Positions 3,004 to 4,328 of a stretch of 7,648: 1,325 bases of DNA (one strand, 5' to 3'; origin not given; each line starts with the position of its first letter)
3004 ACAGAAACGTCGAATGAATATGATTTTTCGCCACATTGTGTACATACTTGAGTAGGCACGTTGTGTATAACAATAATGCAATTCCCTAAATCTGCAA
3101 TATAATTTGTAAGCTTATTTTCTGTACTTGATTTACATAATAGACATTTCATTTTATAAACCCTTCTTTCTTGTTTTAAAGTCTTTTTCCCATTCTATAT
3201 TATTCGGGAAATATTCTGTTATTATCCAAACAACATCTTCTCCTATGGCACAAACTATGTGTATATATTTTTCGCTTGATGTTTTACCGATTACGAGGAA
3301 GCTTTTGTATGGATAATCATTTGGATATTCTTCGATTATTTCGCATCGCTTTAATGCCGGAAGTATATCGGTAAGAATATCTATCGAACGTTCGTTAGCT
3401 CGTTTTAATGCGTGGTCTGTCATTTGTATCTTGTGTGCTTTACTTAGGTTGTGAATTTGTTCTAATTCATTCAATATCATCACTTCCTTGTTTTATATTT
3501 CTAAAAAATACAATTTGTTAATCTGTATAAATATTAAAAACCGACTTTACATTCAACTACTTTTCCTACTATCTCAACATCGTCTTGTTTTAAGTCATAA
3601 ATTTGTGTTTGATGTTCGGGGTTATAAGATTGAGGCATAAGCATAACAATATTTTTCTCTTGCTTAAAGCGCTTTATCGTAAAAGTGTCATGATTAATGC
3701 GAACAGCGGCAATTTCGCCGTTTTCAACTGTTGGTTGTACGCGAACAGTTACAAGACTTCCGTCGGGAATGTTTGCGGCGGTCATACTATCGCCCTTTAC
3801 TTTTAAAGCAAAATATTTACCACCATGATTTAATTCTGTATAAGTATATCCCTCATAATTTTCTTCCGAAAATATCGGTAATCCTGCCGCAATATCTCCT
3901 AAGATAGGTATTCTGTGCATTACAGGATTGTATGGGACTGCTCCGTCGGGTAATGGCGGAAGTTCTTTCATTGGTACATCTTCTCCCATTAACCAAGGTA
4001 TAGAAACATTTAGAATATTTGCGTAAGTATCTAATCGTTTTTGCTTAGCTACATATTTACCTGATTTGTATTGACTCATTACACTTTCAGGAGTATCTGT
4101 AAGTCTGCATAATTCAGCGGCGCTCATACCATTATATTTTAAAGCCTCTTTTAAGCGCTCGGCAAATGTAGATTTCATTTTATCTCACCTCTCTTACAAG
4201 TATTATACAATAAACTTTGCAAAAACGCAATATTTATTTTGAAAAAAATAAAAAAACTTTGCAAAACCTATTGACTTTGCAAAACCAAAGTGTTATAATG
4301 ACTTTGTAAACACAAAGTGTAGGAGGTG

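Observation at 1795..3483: Duplicated DUF4258-like / HTH-less zinc-ribbon gene pairs in the integrase-repressor gap: candidate prophage defence or non-canonical toxin-antitoxin island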

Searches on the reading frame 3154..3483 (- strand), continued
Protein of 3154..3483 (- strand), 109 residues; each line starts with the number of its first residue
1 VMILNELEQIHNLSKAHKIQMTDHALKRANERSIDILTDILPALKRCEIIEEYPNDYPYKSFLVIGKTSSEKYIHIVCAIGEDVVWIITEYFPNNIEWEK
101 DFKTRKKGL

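Call 89: search_dna_similar(query=window:3154-3480:-, collection=plasmids, mode=protein, max_rows=25, max_evalue=0.001)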
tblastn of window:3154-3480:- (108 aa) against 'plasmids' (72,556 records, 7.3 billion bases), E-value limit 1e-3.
Records with a match: 3; places in all: 3; records where one place covers at least 80% of the query: 3.
Best place of each record, by identity: <60% 3.
By first word of the organism name: Chondrocystis 1; Bdellovibrio 1; Butyrivibrio 1.
By predicted mobility (MOB-suite, as given by PLSDB): non-mobilizable 2; mobilizable 1.
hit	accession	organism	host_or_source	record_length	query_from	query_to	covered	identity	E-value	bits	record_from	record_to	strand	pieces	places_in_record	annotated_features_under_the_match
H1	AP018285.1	Chondrocystis sp. NIES-4102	-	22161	1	105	97%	35.8%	4e-7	53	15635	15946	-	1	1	hypothetical protein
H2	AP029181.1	Bdellovibrio sp. HAGR004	-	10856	3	106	96%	35.8%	3e-8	57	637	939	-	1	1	DUF4258 domain-containing protein | hypothetical protein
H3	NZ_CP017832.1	Butyrivibrio hungatei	Bovine,cell culture,rumen ...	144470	9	106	91%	29.5%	5e-5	47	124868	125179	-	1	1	DUF4258 domain-containing protein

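Call 90: fold_search(model_id=the predicted structure, library=viral)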
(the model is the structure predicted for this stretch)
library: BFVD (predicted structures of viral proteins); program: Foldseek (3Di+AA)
matches with E <= 10: 623; with E <= 0.001: 0
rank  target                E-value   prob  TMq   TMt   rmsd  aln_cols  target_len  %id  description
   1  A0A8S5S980            3.2e-03  0.99  0.47  0.42   6.8       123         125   14  Uncharacterized protein [Phage sp. ctGns7]
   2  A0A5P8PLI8            8.9e-03  1.00  0.47  0.52   4.4        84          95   18  (no name in the UniProt tables at hand)
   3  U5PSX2                1.0e-02  0.99  0.52  0.42   4.3       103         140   17  Uncharacterized protein [Bacillus phage Blastoid]
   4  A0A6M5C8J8            1.7e-02  0.98  0.54  0.47   8.5       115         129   16  (no name in the UniProt tables at hand)
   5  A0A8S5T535            2.1e-02  0.99  0.54  0.48   7.5       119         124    8  HTH-type transcriptional regulator [Siphoviridae sp. ctMBu2]
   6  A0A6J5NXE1            2.3e-02  0.99  0.48  0.31   3.1        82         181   13  Uncharacterized protein [uncultured Caudovirales phage]
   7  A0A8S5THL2            7.4e-02  0.69  0.43  0.30  10.4       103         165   14  Cytotoxic translational repressor [Myoviridae sp. ctiv53]
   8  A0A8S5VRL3            8.4e-02  0.85  0.48  0.52   6.4        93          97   17  (no name in the UniProt tables at hand)
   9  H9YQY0                1.2e-01  0.66  0.37  0.40   5.0        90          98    8  (no name in the UniProt tables at hand)
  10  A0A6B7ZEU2            1.3e-01  0.75  0.34  0.38   8.9        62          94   14  Uncharacterized protein [Klebsiella phage N1M2]
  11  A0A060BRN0            1.4e-01  0.21  0.19  0.26   9.6        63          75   11  Putative phage protein [Podophage Lau218]
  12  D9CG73                1.4e-01  0.21  0.29  0.15   9.1       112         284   10  (no name in the UniProt tables at hand)
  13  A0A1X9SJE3            1.4e-01  0.07  0.20  0.06  20.2       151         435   15  Uncharacterized protein [Sulfolobus islandicus rod-shaped virus 9]
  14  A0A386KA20            1.7e-01  0.35  0.30  0.41   7.2        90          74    7  (no name in the UniProt tables at hand)
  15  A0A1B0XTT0            2.2e-01  0.41  0.33  0.38   5.7        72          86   12  (no name in the UniProt tables at hand)
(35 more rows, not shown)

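Call 91: get_annotated_region(hit=H3, flank=1500)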
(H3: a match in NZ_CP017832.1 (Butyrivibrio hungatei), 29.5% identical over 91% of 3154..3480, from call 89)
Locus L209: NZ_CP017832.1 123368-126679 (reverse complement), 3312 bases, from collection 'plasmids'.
description: Butyrivibrio hungatei strain MB2003 plasmid pNP144, complete sequence
organism: Butyrivibrio hungatei (NCBI taxid 185008)
taxonomy: Bacteria; Bacillota; Clostridia; Lachnospirales; Lachnospiraceae; Butyrivibrio; Butyrivibrio hungatei
host: -; source: Bovine,cell culture,rumen contents,Bovine rumen; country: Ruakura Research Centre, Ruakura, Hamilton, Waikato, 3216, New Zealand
typing (MOB-suite, as given by PLSDB): non-mobilizable; replicon rep_cluster_1553
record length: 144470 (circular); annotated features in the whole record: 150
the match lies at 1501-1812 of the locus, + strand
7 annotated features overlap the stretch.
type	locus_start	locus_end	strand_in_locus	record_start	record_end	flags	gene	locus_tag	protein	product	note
CDS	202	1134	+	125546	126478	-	-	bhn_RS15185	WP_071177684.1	phosphoadenosine phosphosulfate reductase family protein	-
CDS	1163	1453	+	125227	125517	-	-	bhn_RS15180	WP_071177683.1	hypothetical protein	-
CDS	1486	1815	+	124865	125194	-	-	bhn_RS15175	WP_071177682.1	DUF4258 domain-containing protein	-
CDS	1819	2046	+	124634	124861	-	-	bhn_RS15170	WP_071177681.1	type II toxin-antitoxin system MqsA family antitoxin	-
CDS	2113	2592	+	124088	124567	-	-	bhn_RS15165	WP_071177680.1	hypothetical protein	-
CDS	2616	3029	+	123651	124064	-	-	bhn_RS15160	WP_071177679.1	hypothetical protein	-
CDS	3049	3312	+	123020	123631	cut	-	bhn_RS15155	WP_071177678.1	hypothetical protein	-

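Call 92: get_annotated_region(hit=H2, flank=1500)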
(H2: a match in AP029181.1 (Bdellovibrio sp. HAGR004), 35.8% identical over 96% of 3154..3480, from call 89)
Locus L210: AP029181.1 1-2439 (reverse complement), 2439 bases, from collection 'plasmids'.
description: Bdellovibrio sp. HAGR004 plasmid pBdHAGR5 DNA, complete sequence
organism: Bdellovibrio sp. HAGR004 (NCBI taxid 3113895)
taxonomy: Bacteria; Bdellovibrionota; Bdellovibrionia; Bdellovibrionales; Pseudobdellovibrionaceae; Bdellovibrio; Bdellovibrio sp. HAGR004
host: -; source: -; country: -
typing (MOB-suite, as given by PLSDB): non-mobilizable
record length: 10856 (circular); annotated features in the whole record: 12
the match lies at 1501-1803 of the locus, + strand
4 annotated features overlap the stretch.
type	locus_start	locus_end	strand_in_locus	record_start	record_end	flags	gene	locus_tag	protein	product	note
CDS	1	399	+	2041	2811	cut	-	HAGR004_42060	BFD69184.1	ParA family protein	-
CDS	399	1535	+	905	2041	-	-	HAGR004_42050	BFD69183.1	hypothetical protein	-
CDS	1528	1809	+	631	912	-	-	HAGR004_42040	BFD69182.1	DUF4258 domain-containing protein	-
CDS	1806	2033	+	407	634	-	-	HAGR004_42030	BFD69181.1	hypothetical protein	-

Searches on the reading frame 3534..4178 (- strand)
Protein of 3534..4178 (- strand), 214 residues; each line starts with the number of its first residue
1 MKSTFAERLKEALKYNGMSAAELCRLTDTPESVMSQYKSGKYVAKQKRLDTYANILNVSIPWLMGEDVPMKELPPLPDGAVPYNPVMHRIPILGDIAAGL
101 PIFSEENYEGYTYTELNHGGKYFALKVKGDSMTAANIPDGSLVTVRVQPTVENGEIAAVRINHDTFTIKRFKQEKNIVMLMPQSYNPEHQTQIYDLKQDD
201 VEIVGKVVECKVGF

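Call 3: search_protein_families(library=pfam, proteins=[window:3534-4178:-], max_evalue=0.1)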
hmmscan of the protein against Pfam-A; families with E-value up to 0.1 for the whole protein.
window:3534-4178:- (214 aa): 4 families
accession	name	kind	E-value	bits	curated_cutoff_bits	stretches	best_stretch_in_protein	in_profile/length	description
PF00717.28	Peptidase_S24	-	6.8e-27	93.9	23.3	1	91-208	1-116/116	Peptidase S24-like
PF12844.13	HTH_19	-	9.4e-06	25.9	30.2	1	7-64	2-59/64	Helix-turn-helix domain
PF13443.12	HTH_26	-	4.2e-05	24.2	22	1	8-60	1-54/63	Cro/C1-type HTH DNA-binding domain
PF01381.28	HTH_3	-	0.00011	22.6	23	1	9-63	1-55/55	Helix-turn-helix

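Call 4: search_protein_families(library=ncbifam, proteins=[window:3534-4178:-], max_evalue=0.1)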
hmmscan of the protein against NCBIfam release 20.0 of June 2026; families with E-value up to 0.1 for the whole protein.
window:3534-4178:- (214 aa): 5 families
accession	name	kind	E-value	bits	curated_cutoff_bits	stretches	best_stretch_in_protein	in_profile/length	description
TIGR00498.1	lexA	equivalog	1.1e-24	87.1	110.95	1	89-208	79-196/203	transcriptional repressor LexA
NF007621.2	PRK10276.1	subfamily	3.7e-10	39.9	110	1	122-208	29-111/115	translesion error-prone DNA polymerase V autoproteolytic subunit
NF048000.1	ECH1013_TF_S24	equivalog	7.1e-05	22.8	300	1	5-71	3-70/204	ECH_1013 family putative transcriptional regulator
NF007257.0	PRK09706.1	subfamily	0.00015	21.5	101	1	3-68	4-69/135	transcriptional repressor DicA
NF041951.1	phage_RstR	subfamily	0.0004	20.6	80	1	4-67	2-65/108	RstR family transcriptional repressor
